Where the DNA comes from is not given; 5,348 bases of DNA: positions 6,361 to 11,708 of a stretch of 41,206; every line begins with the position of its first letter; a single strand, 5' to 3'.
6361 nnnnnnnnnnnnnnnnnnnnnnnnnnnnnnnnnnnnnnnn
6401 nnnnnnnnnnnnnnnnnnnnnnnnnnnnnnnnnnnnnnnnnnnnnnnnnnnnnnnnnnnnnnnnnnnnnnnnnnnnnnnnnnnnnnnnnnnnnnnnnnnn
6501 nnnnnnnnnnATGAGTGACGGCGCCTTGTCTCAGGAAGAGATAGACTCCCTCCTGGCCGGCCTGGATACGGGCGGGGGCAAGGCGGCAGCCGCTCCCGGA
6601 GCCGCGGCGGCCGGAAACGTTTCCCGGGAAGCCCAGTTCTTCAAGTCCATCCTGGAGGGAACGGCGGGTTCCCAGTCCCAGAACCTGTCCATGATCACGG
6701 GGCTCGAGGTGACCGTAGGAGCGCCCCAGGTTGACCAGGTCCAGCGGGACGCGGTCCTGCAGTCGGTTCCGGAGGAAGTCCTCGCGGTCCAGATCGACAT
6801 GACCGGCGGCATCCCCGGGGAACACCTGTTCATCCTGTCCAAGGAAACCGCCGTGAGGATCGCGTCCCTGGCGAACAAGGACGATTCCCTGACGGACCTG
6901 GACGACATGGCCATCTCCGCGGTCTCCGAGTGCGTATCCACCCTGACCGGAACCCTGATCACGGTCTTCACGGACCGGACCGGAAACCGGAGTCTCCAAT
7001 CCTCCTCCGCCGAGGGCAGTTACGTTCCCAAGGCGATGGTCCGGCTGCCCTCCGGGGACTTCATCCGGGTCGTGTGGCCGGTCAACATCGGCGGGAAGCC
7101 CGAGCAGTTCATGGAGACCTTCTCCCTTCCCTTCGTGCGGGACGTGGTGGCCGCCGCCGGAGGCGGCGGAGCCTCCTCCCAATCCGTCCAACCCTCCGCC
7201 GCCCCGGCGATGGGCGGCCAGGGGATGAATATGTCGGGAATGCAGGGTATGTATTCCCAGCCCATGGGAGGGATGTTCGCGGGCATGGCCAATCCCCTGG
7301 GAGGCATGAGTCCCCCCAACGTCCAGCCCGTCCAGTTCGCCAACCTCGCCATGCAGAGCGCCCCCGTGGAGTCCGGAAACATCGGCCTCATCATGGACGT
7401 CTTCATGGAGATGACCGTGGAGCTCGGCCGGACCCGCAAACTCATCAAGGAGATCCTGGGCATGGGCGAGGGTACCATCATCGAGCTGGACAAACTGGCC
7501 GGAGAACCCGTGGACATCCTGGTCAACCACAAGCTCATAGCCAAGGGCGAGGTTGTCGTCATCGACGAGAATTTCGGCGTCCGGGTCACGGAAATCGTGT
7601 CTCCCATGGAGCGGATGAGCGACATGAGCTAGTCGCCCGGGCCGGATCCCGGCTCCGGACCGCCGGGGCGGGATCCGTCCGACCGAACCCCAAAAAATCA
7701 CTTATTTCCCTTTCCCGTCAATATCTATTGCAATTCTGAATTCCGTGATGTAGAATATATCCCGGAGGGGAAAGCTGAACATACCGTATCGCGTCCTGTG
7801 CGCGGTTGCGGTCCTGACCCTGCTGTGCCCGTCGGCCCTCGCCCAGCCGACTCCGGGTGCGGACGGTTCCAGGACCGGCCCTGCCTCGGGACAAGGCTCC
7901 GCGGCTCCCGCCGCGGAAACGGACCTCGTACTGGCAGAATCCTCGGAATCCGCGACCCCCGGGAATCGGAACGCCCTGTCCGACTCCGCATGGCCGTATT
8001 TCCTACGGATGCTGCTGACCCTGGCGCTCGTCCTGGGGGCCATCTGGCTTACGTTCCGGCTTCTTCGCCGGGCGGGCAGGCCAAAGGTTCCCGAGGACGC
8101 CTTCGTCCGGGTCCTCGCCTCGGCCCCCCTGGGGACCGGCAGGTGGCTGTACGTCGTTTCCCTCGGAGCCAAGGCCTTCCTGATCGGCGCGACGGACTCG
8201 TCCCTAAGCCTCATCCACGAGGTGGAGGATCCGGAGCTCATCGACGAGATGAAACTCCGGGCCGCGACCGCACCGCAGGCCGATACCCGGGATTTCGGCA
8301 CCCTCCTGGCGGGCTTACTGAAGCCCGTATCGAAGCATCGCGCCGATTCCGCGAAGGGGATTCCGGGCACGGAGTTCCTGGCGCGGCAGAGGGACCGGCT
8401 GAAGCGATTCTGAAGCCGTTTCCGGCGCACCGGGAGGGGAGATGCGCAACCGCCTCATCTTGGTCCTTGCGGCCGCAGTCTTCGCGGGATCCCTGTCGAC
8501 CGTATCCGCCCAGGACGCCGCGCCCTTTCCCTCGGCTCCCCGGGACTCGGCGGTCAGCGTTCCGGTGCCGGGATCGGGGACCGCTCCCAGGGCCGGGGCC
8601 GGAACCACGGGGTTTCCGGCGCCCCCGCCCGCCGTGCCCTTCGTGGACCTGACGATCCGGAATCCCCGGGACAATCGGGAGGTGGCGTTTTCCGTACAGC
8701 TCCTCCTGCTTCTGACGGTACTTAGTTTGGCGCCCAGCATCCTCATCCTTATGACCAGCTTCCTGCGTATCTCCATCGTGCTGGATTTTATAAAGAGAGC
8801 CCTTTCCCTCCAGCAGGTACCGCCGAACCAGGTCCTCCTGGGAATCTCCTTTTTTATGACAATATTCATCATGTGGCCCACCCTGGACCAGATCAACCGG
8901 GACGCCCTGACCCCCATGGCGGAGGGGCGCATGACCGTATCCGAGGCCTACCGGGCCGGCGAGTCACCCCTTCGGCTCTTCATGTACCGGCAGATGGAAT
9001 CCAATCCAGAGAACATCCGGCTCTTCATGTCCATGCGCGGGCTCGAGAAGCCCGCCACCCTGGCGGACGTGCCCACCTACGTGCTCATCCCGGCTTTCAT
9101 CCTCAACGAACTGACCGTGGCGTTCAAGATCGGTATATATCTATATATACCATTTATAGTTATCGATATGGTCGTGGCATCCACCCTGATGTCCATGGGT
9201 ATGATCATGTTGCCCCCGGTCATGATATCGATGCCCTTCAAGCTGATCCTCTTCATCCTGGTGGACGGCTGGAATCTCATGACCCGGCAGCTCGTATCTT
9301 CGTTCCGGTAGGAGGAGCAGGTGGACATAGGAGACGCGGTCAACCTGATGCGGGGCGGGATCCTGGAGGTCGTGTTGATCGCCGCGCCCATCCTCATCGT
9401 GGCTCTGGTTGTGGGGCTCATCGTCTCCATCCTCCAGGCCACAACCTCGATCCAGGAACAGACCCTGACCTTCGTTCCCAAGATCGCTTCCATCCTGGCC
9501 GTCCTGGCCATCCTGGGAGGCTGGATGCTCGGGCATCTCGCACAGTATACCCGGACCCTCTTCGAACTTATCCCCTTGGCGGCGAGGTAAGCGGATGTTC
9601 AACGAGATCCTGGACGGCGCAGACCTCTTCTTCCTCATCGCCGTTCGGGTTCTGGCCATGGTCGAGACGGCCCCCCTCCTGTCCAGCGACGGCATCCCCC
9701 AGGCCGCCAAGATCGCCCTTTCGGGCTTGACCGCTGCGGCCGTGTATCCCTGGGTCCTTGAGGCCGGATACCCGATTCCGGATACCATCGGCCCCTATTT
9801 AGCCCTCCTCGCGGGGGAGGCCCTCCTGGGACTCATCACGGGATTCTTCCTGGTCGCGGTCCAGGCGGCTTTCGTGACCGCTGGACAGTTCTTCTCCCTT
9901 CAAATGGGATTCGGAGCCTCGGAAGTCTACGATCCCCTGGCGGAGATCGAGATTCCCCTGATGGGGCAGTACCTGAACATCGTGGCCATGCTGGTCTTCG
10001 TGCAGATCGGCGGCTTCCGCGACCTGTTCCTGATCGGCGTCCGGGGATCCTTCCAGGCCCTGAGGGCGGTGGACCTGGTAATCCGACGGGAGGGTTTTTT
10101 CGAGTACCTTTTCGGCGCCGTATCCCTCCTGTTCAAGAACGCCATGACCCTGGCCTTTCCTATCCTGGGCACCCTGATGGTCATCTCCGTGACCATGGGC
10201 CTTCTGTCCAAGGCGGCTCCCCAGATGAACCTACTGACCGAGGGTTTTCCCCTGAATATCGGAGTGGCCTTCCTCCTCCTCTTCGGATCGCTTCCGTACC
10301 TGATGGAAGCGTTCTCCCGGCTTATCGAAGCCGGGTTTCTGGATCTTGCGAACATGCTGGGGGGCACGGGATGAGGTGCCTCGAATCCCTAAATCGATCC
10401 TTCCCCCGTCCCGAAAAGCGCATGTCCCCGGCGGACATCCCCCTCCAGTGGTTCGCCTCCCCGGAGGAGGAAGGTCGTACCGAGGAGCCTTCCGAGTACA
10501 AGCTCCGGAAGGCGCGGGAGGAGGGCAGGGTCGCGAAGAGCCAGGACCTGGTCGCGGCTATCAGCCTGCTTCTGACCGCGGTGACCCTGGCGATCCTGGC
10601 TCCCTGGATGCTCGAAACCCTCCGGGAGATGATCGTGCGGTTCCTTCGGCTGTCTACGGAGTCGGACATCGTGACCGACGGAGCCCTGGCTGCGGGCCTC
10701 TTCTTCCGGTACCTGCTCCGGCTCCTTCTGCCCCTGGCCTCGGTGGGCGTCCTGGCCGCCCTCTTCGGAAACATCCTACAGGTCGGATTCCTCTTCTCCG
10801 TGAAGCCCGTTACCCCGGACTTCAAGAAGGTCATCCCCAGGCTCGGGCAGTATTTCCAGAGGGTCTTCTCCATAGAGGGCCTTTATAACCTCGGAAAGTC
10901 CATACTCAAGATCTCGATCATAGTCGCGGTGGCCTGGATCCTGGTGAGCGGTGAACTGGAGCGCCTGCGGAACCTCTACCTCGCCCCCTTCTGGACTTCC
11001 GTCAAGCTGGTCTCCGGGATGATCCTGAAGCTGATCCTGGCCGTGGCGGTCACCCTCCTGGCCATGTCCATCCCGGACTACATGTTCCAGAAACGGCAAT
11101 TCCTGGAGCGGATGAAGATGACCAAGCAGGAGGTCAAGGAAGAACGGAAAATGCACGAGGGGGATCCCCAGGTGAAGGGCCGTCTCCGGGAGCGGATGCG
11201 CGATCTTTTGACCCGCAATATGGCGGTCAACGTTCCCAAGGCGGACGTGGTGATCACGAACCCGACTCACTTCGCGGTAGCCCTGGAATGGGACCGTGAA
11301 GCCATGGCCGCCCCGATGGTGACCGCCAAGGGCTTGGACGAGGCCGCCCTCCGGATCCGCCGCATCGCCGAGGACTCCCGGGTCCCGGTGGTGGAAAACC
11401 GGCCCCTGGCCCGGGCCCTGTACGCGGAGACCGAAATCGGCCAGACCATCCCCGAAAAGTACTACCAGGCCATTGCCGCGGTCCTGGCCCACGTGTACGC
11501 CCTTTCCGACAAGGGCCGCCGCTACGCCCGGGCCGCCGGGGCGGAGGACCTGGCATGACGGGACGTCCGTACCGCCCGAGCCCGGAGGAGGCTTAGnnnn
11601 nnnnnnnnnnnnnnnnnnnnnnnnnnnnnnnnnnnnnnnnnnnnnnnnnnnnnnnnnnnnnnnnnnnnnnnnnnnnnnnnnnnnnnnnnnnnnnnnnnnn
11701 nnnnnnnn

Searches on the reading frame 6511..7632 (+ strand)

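Call 40: search_protein_families(library=pfam, proteins=[window:6511-7632:+], max_evalue=0.00001)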
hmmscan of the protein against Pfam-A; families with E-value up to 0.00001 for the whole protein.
window:6511-7632:+ (373 aa): 1 family
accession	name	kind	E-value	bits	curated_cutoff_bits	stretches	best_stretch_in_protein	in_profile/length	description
PF01052.25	FliMN_C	-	8.3e-24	83.8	23.8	1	294-363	3-72/73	Type III flagellar switch regulator (C-ring) FliN C-term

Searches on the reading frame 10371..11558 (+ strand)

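Call 40: search_protein_families(library=pfam, proteins=[window:10371-11558:+], max_evalue=0.00001)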
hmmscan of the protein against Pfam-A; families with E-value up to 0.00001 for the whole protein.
window:10371-11558:+ (395 aa): 1 family
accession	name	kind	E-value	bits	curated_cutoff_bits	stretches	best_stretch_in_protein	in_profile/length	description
PF01312.24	Bac_export_2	-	8.2e-118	393.9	24.4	1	35-375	2-335/335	FlhB HrpN YscU SpaS Family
